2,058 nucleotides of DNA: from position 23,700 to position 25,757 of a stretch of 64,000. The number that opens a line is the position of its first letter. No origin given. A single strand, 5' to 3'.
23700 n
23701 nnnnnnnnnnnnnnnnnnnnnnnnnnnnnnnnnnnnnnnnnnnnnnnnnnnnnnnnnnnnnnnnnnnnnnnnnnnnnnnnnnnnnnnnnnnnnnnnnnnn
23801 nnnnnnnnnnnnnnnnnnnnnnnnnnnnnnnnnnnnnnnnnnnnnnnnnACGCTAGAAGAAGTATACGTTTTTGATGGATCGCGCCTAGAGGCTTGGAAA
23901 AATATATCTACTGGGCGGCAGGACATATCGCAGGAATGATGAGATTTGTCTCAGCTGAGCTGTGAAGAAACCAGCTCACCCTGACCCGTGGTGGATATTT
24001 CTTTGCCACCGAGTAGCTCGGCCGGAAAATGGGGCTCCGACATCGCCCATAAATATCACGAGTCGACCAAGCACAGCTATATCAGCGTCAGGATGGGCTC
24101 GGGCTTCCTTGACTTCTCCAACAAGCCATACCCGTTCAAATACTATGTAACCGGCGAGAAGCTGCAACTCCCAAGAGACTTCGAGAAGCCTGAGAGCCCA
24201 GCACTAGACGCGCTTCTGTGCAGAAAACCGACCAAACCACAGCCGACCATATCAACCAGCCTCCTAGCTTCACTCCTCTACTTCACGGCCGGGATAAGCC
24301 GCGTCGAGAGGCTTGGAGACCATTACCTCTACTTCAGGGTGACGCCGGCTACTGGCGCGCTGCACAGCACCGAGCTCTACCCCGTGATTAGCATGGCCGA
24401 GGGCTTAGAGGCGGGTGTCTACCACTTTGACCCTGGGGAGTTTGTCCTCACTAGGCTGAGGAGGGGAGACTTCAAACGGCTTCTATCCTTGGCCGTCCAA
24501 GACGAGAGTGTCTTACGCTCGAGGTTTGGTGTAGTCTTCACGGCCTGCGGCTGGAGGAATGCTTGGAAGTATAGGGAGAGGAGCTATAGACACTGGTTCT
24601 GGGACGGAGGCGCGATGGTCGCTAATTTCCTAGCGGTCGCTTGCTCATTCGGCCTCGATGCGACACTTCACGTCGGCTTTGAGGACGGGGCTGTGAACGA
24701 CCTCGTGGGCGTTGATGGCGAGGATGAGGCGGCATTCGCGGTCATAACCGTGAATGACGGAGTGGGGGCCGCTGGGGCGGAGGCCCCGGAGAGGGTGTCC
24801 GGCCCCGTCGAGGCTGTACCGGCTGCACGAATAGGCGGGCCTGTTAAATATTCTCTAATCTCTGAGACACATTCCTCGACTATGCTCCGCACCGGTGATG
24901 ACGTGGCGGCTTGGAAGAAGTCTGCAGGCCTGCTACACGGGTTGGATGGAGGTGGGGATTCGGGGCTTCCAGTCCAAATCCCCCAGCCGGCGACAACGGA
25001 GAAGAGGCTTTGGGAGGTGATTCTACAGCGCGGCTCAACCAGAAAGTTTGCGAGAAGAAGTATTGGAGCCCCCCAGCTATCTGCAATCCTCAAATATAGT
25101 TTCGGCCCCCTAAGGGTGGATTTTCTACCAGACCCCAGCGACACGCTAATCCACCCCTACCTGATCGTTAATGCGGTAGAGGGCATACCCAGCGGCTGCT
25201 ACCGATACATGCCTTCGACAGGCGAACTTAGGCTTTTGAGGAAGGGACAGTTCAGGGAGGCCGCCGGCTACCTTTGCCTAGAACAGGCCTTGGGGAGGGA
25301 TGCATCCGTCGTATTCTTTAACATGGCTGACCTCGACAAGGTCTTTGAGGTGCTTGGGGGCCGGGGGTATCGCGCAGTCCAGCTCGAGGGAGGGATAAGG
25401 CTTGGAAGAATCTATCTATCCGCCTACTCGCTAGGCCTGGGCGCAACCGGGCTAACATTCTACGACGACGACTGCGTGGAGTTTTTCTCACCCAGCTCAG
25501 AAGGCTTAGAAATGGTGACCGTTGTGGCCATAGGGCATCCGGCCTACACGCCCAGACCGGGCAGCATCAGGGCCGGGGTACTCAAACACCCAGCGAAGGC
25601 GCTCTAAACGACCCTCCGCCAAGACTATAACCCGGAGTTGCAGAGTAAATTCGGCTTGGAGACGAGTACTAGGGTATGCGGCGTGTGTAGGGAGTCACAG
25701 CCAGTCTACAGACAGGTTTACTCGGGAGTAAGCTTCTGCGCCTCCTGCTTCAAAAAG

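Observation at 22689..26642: ThiI, a two-domain SagB/nitroreductase-type dehydrogenase, and a TtuA/NcsA-type tRNA 2-thiolase in one tight co-directional cluster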

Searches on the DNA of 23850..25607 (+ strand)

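Call 63: search_rna_families(source=window, start=23850, end=24100, threshold=evalue, max_evalue=10, show_alignments=3)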
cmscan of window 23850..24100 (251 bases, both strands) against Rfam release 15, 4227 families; matches with E-value up to 10: 20.
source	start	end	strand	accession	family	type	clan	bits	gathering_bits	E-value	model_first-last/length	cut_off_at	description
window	23932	23986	+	RF01312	sR9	Gene; snRNA; snoRNA; CD-box;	-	31.9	36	4.9e-05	1-55/55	no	Small nucleolar RNA sR9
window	23934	23985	+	RF01147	sR12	Gene; snRNA; snoRNA; CD-box;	-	30.5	38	6.9e-05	1-52/52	no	Small nucleolar RNA sR12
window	23932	23986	+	RF01136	sR28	Gene; snRNA; snoRNA; CD-box;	-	28.3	39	8.1e-06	1-55/55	no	Small nucleolar RNA sR28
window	23932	23987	+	RF00095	snoPyro_CD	Gene; snRNA; snoRNA; CD-box;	CL00132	28.1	45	0.00037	1-58/58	no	Pyrococcus C/D box small nucleolar RNA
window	23932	23986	+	RF01133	sR3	Gene; snRNA; snoRNA; CD-box;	-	24.3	41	0.00018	1-55/55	no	Small nucleolar RNA sR3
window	23931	23989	+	RF00049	SNORD36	Gene; snRNA; snoRNA; CD-box;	CL00051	22.8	30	0.17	1-77/77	no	Small nucleolar RNA SNORD36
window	23917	23960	+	RF01129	sR44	Gene; snRNA; snoRNA; CD-box;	-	20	45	0.0061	1-55/55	no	Small nucleolar RNA sR44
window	23932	23986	+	RF01120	sR33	Gene; snRNA; snoRNA; CD-box;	-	19.6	37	0.056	1-55/55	no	Small nucleolar RNA sR33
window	23932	23986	+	RF01139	sR2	Gene; snRNA; snoRNA; CD-box;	-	19.5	42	0.022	1-57/57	no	Small nucleolar RNA sR2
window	23933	23986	+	RF01152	sR1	Gene; snRNA; snoRNA; CD-box;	-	18.4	45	0.0091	1-57/57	no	Small nucleolar RNA sR1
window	23932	23986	+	RF01310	sR7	Gene; snRNA; snoRNA; CD-box;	-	17.9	37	0.05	1-57/57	no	Small nucleolar RNA sR7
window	23957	23977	+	RF01421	snoR114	Gene; snRNA; snoRNA; CD-box;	-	17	45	0.94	1-87/87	no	small nucleolar RNA snoR114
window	23933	23985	+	RF01304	sR5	Gene; snRNA; snoRNA; CD-box;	-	16.9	40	0.073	1-53/53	no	Small nucleolar RNA sR5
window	23932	23986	+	RF01124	sR36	Gene; snRNA; snoRNA; CD-box;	-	15.8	55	0.074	1-55/55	no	Small nucleolar RNA sR36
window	23929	23990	+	RF00609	SNORD100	Gene; snRNA; snoRNA; CD-box;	CL00073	15.8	58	1.2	1-81/81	no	Small nucleolar RNA SNORD100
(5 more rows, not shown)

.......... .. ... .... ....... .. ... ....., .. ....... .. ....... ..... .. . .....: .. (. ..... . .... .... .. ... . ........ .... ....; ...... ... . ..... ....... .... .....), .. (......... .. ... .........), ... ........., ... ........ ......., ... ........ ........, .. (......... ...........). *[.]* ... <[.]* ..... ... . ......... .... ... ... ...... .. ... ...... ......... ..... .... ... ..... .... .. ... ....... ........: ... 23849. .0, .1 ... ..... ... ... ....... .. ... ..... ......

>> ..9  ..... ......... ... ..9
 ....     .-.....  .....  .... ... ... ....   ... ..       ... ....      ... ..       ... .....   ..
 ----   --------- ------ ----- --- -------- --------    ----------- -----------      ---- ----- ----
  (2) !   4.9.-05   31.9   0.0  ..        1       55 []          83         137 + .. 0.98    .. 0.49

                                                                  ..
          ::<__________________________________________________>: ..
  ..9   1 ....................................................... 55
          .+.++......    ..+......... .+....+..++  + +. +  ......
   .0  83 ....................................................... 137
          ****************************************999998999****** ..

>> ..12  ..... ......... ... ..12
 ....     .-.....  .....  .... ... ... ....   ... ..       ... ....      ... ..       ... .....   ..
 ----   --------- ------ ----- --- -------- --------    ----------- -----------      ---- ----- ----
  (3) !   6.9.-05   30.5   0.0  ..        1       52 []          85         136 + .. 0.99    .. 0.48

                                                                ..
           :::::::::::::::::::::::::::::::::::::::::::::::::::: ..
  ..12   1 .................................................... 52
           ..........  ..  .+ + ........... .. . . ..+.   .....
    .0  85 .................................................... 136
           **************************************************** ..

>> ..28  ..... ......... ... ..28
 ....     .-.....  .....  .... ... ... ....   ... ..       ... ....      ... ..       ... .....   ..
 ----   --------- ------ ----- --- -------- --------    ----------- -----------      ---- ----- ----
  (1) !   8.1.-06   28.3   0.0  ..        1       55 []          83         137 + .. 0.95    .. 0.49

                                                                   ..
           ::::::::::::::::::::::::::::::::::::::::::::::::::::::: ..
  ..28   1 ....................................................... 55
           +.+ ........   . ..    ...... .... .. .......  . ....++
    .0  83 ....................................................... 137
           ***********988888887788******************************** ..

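Call 69: search_rna_families(sources=[L002, L006, L009, L016, L017, L161, L163], threshold=gathering)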
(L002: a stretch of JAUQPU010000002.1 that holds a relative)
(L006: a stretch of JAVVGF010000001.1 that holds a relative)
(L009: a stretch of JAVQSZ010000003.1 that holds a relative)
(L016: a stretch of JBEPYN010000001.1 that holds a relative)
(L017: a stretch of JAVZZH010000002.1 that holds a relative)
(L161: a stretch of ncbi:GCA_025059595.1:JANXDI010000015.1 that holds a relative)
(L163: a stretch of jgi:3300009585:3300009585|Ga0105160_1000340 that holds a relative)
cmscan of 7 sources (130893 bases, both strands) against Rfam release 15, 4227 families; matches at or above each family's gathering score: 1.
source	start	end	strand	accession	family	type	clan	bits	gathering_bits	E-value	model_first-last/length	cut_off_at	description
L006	7888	7987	-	RF00005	tRNA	Gene; tRNA;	CL00001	40.3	29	9.7e-05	1-71/71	no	tRNA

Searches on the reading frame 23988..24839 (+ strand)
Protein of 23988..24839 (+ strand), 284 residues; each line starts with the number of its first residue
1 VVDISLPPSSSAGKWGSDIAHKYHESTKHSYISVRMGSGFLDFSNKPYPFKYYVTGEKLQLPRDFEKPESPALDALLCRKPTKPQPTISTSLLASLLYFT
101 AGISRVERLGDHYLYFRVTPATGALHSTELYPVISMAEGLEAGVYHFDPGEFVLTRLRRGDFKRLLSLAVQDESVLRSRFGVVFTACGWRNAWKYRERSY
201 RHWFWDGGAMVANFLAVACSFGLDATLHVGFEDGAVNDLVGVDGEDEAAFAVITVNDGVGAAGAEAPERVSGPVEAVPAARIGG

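Call 59: search_protein_families(library=ncbifam, proteins=[window:23988-24839:+], max_evalue=0.001)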
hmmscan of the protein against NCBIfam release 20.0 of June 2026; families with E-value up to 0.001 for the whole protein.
window:23988-24839:+ (284 aa): 2 families
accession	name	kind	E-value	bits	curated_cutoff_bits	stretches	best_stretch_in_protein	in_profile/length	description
TIGR03605.1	antibiot_sagB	domain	1.3e-30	106.2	78.4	1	93-255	5-171/173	SagB family peptide dehydrogenase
TIGR04511.1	SagB_rel_DH_2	exception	3.2e-18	65.9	240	1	58-254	163-365/380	putative peptide maturation dehydrogenase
